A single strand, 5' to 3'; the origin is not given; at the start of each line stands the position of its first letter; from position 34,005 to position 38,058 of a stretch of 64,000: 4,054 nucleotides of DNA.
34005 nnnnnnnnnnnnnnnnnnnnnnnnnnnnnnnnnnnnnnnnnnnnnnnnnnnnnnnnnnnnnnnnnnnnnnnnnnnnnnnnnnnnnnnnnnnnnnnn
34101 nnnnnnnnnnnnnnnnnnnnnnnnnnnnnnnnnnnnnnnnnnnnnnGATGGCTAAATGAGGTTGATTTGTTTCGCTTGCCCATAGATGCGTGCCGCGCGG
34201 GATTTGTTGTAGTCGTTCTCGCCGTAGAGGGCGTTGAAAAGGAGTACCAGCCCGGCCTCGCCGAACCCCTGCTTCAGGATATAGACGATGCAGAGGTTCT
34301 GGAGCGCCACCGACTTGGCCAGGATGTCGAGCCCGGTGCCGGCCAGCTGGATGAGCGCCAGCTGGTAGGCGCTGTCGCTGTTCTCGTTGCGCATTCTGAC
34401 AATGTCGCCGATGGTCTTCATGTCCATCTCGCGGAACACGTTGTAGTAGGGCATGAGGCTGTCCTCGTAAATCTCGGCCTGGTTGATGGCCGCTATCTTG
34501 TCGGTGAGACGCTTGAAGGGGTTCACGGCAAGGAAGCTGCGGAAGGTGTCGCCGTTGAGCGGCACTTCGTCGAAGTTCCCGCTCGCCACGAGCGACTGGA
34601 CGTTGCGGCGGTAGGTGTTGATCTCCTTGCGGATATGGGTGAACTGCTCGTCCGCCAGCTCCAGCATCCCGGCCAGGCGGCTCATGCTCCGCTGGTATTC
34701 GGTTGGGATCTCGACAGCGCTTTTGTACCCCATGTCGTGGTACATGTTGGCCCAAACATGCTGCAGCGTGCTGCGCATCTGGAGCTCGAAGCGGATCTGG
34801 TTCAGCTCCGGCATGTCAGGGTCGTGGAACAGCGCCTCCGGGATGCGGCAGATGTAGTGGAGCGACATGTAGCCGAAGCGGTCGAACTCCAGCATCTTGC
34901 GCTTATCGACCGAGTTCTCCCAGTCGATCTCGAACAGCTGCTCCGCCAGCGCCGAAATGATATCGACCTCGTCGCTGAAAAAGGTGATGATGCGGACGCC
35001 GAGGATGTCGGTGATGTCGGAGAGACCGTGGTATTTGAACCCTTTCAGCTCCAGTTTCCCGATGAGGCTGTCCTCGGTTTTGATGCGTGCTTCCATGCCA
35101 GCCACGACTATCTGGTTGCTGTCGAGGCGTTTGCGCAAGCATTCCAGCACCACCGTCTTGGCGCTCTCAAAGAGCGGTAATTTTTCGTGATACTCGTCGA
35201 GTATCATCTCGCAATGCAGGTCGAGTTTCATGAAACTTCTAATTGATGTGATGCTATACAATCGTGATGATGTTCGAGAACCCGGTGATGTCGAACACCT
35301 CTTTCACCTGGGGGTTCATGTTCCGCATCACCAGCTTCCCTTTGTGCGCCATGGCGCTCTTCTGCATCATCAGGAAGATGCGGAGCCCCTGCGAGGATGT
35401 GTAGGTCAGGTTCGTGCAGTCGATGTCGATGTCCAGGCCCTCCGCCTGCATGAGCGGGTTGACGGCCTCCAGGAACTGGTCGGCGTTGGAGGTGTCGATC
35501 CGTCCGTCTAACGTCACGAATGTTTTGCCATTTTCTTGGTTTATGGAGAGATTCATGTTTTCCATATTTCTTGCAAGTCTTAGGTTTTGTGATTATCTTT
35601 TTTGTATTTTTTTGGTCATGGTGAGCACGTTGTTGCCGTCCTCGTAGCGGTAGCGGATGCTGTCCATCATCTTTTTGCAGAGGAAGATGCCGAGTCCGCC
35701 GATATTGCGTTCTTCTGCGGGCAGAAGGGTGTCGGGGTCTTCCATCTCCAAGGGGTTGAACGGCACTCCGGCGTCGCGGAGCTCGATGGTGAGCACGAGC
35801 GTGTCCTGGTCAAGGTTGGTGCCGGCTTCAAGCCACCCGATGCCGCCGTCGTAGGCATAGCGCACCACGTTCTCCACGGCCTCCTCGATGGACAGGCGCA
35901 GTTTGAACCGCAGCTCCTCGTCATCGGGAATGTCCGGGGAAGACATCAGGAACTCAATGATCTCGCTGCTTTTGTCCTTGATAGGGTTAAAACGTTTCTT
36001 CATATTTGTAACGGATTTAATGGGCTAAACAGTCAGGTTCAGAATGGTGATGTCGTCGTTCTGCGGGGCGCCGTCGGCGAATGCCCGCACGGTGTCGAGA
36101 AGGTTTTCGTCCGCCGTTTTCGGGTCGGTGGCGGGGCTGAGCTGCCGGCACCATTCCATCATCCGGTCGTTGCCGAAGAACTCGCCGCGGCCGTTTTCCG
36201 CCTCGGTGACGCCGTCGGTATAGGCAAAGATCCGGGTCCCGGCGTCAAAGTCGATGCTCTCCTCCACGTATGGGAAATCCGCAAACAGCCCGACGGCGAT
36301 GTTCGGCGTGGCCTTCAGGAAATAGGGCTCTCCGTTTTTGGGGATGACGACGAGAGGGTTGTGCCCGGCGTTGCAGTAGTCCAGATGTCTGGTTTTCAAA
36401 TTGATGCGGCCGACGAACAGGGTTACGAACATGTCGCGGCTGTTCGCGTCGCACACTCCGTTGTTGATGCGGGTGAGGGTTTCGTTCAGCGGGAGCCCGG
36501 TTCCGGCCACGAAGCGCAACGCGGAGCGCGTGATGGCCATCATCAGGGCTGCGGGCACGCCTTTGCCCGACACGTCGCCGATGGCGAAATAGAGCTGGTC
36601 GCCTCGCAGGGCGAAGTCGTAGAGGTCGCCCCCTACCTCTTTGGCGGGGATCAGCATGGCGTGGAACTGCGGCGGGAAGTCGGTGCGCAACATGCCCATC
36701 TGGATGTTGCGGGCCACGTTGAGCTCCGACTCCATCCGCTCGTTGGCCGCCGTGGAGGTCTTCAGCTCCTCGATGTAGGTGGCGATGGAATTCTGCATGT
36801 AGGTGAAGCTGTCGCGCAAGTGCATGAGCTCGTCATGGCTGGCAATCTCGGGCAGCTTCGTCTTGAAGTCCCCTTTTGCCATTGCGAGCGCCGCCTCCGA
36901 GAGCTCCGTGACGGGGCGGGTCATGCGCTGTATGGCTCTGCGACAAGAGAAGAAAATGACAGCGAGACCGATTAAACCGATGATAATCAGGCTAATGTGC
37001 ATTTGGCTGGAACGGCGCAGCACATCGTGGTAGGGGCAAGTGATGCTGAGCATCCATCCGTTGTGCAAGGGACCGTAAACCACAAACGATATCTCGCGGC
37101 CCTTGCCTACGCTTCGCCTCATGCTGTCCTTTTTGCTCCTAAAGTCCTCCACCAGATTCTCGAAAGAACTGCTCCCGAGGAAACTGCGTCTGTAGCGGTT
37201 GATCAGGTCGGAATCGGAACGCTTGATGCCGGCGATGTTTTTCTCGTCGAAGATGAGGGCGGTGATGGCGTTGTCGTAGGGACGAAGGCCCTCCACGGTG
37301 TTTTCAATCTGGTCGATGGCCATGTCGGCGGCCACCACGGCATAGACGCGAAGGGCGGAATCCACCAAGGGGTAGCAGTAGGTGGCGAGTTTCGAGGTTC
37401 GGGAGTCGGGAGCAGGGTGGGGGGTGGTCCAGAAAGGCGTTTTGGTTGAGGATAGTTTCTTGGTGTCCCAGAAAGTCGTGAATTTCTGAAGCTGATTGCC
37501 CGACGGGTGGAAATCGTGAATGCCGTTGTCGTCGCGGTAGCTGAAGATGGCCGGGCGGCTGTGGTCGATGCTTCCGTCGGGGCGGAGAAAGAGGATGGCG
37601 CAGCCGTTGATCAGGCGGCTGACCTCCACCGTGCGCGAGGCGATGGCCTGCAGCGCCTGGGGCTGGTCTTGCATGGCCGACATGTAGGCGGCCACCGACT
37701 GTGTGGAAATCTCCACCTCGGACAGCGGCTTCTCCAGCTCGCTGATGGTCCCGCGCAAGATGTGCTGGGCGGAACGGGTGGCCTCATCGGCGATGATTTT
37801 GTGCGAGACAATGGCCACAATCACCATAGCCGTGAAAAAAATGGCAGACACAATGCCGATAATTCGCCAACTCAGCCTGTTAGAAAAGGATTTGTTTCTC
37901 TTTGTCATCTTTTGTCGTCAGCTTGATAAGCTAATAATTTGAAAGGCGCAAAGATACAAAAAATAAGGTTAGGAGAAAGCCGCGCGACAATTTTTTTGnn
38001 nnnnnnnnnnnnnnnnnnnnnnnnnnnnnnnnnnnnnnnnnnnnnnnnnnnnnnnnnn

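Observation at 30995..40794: Partner-switching module, alarmone synthetase/hydrolase pair and amino-acid ABC importers in one co-directional cluster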

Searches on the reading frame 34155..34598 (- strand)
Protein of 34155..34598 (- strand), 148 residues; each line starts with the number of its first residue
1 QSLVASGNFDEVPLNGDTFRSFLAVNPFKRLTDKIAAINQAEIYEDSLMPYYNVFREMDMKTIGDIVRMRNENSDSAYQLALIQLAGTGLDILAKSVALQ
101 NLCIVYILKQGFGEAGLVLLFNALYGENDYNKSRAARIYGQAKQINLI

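Call 57: predict_structure(alignment_id=A2)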
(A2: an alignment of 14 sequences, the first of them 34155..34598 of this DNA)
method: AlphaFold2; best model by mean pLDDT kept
length: 148 residues; sequences in the alignment: 14
mean_pLDDT: 95.2   pTM: 0.90
mean pLDDT of the five models: 95.2, 95.0, 94.5, 93.8, 93.8
residues with pLDDT >= 90: 139; 70-90: 9; 50-70: 0; < 50: 0
segments of 3 or more residues with pLDDT < 50: none
pLDDT, mean of each block of 10 residues (from residue 1): 80 95 95 98 97 96 97 98 95 97 98 97 95 97 94
secondary structure, 60 per line:
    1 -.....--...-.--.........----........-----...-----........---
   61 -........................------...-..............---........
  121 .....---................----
elements in order: H2-6 H16-24 H29-36 E42-44 H50-57 H63-85 E92-94 H96-109 H113-125 H129-144

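Call 60: fold_search(model_id=the predicted structure, library=pdb)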
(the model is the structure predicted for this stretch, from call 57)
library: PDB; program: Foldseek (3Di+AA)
matches with E <= 10: 64; with E <= 0.001: 0
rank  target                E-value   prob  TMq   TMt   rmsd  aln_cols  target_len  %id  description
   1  9a6l_B                1.2e+00  0.05  0.17  0.07  16.2       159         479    9  Integrative model of LUTA-LUTB by crosslinking MS and deep learning (released 2024-09-18)
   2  2bnl_B                1.6e+00  0.06  0.17  0.19  14.4       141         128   18  The structure of the N-terminal domain of RsbR (released 2005-11-03)
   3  8puu_A                1.7e+00  0.10  0.21  0.17  11.2       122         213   11  Giardia intestinalis deoxyadenosine kinase forms a functional tetramer (released 2024-10-30)
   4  8puu_B                1.9e+00  0.09  0.22  0.16  10.8       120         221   12  Giardia intestinalis deoxyadenosine kinase forms a functional tetramer (released 2024-10-30)
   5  8umv_D                2.2e+00  0.11  0.27  0.14  13.1       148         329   15  Atomic model of the human CTF18-RFC-PCNA-DNA ternary complex with narrow PCNA opening state I (state 5) (released 2024-05-08)
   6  8efv_B                2.3e+00  0.06  0.22  0.12  12.8       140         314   14  Structure of single homo-hexameric Holliday junction ATP-dependent DNA helicase RuvB motor (released 2023-05-10)
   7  2bnl_C                3.0e+00  0.03  0.16  0.17  15.9       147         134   17  The structure of the N-terminal domain of RsbR (released 2005-11-03)
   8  1j7l_A                3.1e+00  0.04  0.20  0.13  15.8       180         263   11  Crystal Structure of 3',5"-Aminoglycoside Phosphotransferase Type IIIa ADP Complex (released 2001-08-08)
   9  8efy_M                3.3e+00  0.07  0.24  0.14  11.2       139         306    9  Structure of double homo-hexameric AAA+ ATPase RuvB motors (released 2023-05-10)
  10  8efv_C                3.5e+00  0.06  0.24  0.14  11.0       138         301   10  Structure of single homo-hexameric Holliday junction ATP-dependent DNA helicase RuvB motor (released 2023-05-10)
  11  8efy_B                3.9e+00  0.06  0.24  0.14  11.2       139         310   11  Structure of double homo-hexameric AAA+ ATPase RuvB motors (released 2023-05-10)
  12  2vvx_B                4.1e+00  0.05  0.20  0.20  13.3       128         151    7  Structure of Vaccinia virus protein A52 (released 2008-08-26)
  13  2p4x_A                4.1e+00  0.04  0.20  0.14  15.1       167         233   11  Crystal Structure of Atp12 from Paracoccus Denitrificans (released 2008-03-11)
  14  1in7                  4.1e+00  0.03  0.19  0.12  13.3       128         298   14  THERMOTOGA MARITIMA RUVB R170A (released 2001-08-08)
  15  9fxk_F                4.5e+00  0.09  0.24  0.24  10.5       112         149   12  Transcription repressor NrdR from E. coli, AMPPNP/ATP-bound state (released 2025-03-19)
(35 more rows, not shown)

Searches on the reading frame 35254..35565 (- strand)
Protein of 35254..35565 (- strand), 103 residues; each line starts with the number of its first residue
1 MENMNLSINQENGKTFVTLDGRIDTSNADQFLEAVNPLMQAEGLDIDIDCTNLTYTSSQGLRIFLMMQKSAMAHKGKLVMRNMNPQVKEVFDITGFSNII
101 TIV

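Call 3: search_protein_families(library=pfam, proteins=[window:35254-35565:-], max_evalue=0.01)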
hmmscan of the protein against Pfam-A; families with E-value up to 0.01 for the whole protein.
window:35254-35565:- (103 aa): 2 families
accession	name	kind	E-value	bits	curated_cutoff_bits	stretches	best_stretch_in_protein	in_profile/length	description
PF13466.11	STAS_2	-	2.9e-16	59.8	29.2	1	17-96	1-79/80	STAS domain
PF01740.26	STAS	-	3e-16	59.6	22.6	1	8-102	4-99/106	STAS domain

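Call 4: search_protein_families(library=ncbifam, proteins=[window:35254-35565:-], max_evalue=0.01)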
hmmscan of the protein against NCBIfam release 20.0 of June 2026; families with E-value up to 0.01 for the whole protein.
window:35254-35565:- (103 aa): 2 families
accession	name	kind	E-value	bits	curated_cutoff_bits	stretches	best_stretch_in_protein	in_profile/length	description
TIGR00377.1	ant_ant_sig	superfamily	2.5e-20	72.4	53.45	1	3-102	2-102/108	anti-sigma factor antagonist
TIGR02886.1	spore_II_AA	equivalog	6.2e-10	39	114.75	1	9-102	4-98/106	anti-sigma F factor antagonist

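Call 42: search_protein_families(library=padloc, proteins=[window:35254-35565:-], max_evalue=0.01)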
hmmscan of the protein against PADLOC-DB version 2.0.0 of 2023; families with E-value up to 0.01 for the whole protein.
window:35254-35565:- (103 aa): 0 families

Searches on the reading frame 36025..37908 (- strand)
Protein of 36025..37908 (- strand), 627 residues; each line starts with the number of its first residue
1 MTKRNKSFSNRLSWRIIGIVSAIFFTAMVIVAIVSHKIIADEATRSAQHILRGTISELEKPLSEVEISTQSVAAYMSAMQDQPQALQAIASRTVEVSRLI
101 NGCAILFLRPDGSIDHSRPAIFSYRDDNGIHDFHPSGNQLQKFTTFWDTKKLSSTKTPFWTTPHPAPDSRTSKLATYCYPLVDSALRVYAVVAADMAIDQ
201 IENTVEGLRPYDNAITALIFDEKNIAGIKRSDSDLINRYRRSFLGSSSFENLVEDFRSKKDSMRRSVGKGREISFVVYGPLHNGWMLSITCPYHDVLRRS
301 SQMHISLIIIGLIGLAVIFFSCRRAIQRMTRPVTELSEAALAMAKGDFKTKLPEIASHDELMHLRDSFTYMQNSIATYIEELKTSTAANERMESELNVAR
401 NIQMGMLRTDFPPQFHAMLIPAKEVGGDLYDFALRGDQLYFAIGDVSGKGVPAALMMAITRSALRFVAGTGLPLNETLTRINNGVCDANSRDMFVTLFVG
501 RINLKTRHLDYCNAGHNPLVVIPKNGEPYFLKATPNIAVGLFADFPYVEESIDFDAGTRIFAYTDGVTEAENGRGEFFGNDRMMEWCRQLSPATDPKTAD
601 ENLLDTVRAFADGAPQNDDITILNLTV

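Call 3: search_protein_families(library=pfam, proteins=[window:36025-37908:-], max_evalue=0.01)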
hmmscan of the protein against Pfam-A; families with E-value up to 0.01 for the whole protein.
window:36025-37908:- (627 aa): 3 families
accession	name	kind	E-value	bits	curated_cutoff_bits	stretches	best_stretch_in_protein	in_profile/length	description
PF07228.17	SpoIIE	-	3.8e-47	161.2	25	1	436-626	2-190/192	Stage II sporulation protein E (SpoIIE)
PF00672.30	HAMP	-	1.9e-08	34.9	25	1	326-375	3-51/53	HAMP domain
PF02743.24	dCache_1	-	0.0024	17.9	45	1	147-224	100-177/240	Cache domain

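Call 4: search_protein_families(library=ncbifam, proteins=[window:36025-37908:-], max_evalue=0.01)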
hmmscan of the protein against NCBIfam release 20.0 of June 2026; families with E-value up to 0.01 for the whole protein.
window:36025-37908:- (627 aa): 17 families
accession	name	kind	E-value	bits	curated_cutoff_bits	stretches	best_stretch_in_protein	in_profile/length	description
NF038263.1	prot_phos_SiaA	equivalog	5.9e-18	64.7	700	1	307-626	310-656/658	biofilm regulation protein phosphatase SiaA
NF045505.1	RR_RssB_Pseudo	equivalog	7.4e-13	48.3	700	1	387-570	147-341/394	two-component system response regulator RssB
NF033092.0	HK_WalK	equivalog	1.1e-06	27.6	725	1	326-394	198-262/594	cell wall metabolism sensor histidine kinase WalK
NF040691.1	MtrAB_MtrB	equivalog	4e-06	26.1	450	1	305-394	193-276/507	MtrAB system histidine kinase MtrB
NF052458.1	PhdiestGepA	equivalog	5.4e-06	24.9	1200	1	285-384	324-423/840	phosphodiesterase GepA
NF008184.0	PRK10935.1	equivalog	1.3e-05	24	553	1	305-386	151-233/565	nitrate/nitrite two-component system sensor histidine kinase NarQ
NF007004.0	PRK09467.1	equivalog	8.9e-05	21.5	415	1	305-378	160-228/440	two-component system sensor histidine kinase EnvZ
TIGR02956.1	TMAO_torS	equivalog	0.00011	20.4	676.5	1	296-377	322-403/967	TMAO reductase system sensor histidine kinase/response regulator TorS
NF045911.1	TCSHisKinNblS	equivalog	0.00051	18.5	1000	1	313-391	188-270/621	two-component system sensor histidine kinase NblS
TIGR02865.1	spore_II_E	equivalog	0.0015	16.7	490.8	1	424-623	565-759/764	stage II sporulation protein E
NF053592.1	HK_near_YfiR_like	equivalog_domain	0.0024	17.5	194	1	296-375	142-221/223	sensor histidine kinase, YfiR-like protein-associated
NF058645.1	MCPCtpMPsAe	equivalog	0.0031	16.3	900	1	296-388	196-289/558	methyl-accepting chemotaxis protein CtpM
NF012163.2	BaeS_SmeS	equivalog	0.0032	16.4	500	1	300-374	160-232/457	sensor histidine kinase efflux regulator BaeS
TIGR01386.1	cztS_silS_copS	subfamily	0.0047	16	292.55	0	302-372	161-231/457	heavy metal sensor histidine kinase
NF007837.0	PRK10549.1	equivalog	0.0055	15.5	603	1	300-374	160-232/466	envelope stress sensor histidine kinase BaeS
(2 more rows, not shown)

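Call 42: search_protein_families(library=padloc, proteins=[window:36025-37908:-], max_evalue=0.01)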
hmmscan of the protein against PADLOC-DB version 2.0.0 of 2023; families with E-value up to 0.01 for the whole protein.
window:36025-37908:- (627 aa): 0 families
